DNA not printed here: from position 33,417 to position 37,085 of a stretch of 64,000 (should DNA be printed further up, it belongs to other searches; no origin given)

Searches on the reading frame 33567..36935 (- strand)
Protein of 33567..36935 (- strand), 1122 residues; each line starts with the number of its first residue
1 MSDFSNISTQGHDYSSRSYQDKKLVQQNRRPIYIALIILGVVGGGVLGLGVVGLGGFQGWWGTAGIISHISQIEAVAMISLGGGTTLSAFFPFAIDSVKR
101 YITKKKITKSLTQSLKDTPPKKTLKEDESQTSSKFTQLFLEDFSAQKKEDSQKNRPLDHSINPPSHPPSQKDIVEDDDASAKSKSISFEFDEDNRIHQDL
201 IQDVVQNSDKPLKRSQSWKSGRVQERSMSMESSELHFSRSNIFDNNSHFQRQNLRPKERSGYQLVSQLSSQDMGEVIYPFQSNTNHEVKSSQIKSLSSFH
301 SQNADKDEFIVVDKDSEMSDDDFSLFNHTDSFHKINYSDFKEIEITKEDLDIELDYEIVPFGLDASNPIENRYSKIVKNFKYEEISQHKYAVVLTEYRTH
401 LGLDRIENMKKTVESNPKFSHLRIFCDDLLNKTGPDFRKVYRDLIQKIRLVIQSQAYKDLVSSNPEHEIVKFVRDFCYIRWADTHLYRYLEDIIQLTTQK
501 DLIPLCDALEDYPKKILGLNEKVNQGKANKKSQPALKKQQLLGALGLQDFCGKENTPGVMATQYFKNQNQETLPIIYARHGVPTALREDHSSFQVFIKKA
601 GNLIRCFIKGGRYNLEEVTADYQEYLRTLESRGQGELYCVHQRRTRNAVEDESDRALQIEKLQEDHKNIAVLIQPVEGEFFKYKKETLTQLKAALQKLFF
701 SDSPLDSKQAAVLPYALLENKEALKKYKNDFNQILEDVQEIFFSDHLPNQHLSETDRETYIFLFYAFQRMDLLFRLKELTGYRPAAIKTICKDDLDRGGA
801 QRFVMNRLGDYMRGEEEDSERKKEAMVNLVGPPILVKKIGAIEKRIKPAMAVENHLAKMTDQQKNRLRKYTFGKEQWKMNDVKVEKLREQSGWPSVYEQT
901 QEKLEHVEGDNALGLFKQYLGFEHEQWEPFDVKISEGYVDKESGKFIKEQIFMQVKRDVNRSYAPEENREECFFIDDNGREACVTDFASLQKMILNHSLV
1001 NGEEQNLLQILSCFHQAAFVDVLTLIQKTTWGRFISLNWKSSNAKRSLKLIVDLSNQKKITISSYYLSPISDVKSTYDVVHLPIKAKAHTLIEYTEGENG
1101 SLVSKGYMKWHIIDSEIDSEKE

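Call 5: search_protein_families(library=pfam, proteins=[window:33567-36935:-], max_evalue=0.01)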
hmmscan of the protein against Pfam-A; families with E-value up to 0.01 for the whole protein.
window:33567-36935:- (1122 aa): 0 families

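Call 49: search_protein_families(library=pfam, proteins=[L010:9599-9775:+], max_evalue=0.1)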
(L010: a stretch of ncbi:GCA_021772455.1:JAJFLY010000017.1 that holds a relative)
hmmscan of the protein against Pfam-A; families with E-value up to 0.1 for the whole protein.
L010:9599-9775:+ (58 aa): 0 families

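Call 50: search_protein_families(library=ncbifam, proteins=[P0001, P0002, P0011, P0005, P0008], max_evalue=0.1)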
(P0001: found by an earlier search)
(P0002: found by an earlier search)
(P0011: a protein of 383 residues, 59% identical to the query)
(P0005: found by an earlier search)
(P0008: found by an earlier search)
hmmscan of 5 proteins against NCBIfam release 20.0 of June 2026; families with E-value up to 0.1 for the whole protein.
P0001 (417 aa): 43 families (the best 25 are shown)
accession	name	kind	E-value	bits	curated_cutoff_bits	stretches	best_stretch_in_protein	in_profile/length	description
TIGR03534.1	RF_mod_PrmC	equivalog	5e-20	72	199.1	1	167-280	68-180/253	peptide chain release factor N(5)-glutamine methyltransferase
NF011529.0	PRK14968.1-3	equivalog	4.5e-18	65.4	162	1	167-347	18-187/198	putative methyltransferase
TIGR00536.1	hemK_fam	subfamily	1.1e-16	60.8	115.5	1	188-280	114-206/286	HemK family protein methyltransferase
TIGR00537.1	hemK_rel_arch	hypoth_equivalog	4.2e-16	59.1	87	1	190-345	21-169/179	HemK2/MTQ2 family protein methyltransferase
NF011530.0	PRK14968.1-4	equivalog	1.7e-15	56.9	243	1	161-348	15-189/202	putative methyltransferase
TIGR03533.1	L3_gln_methyl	equivalog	7.1e-14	51.8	229.7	1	187-274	120-213/284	50S ribosomal protein L3 N(5)-glutamine methyltransferase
NF047853.1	tRm6a37MtseTrmN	equivalog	2.7e-12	47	350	1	191-280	46-138/244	tRNA(1)(Val) (adenine(37)-N(6))-methyltransferase TrmN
NF002421.0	PRK01544.1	equivalog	5.5e-12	45.2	567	1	188-271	138-221/524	bifunctional peptide chain release factor N(5)-glutamine methyltransferase PrmC/tRNA (guanosine(46)-N7)-methyltransferase TrmB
NF011527.0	PRK14968.1-1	equivalog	5.6e-12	45.8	242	1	167-320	16-157/192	putative methyltransferase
TIGR02072.1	BioC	equivalog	1.4e-07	31.6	184.95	1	180-263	24-104/244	malonyl-ACP O-methyltransferase BioC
NF007023.0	PRK09489.1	equivalog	5.8e-07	29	295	1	192-267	200-272/342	16S rRNA (guanine(1207)-N(2))-methyltransferase RsmC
NF005640.0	PRK07402.1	equivalog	1.6e-06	27.8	219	1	190-260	45-116/200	precorrin-6Y C5,15-methyltransferase subunit CbiT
TIGR00755.1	ksgA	equivalog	2.8e-06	26.8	171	1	190-266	31-104/256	16S rRNA (adenine(1518)-N(6)/adenine(1519)-N(6))-dimethyltransferase RsmA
NF003380.0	PRK04457.1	equivalog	2.9e-06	26.5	304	1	193-261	74-144/265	polyamine aminopropyltransferase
TIGR02469.1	CbiT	equivalog_domain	1.3e-05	25.4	78.3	1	191-259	22-91/124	precorrin-6Y C5,15-methyltransferase (decarboxylating) subunit CbiT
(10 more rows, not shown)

P0002 (306 aa): 0 families

P0011 (383 aa): 1 family
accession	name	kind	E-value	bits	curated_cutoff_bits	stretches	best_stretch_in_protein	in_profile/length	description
TIGR02611.1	TIGR02611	hypoth_equivalog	0.077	12.8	70.6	0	19-66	16-62/121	TIGR02611 family protein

P0005 (80 aa): 1 family
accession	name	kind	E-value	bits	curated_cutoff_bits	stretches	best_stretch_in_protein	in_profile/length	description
NF033872.1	SidA_fam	subfamily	0.036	12.9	60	1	19-71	301-354/379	T4SS effector SidA family protein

P0008 (1122 aa): 0 families

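Call 86: search_protein_families(library=phrogs, proteins=[P0002, P0001], max_evalue=0.01)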
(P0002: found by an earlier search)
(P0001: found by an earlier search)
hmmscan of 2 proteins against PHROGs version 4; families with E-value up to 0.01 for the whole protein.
P0002 (306 aa): 0 families

P0001 (417 aa): 3 families
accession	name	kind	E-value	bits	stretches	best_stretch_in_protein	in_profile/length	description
phrog_23041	-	unknown function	5.8e-14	53.4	1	157-274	83-195/277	-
phrog_3820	-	other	5.7e-07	29.9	1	192-275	71-147/255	DNA methyltransferase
phrog_9133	-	unknown function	0.00029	19.7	1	174-274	742-831/1259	-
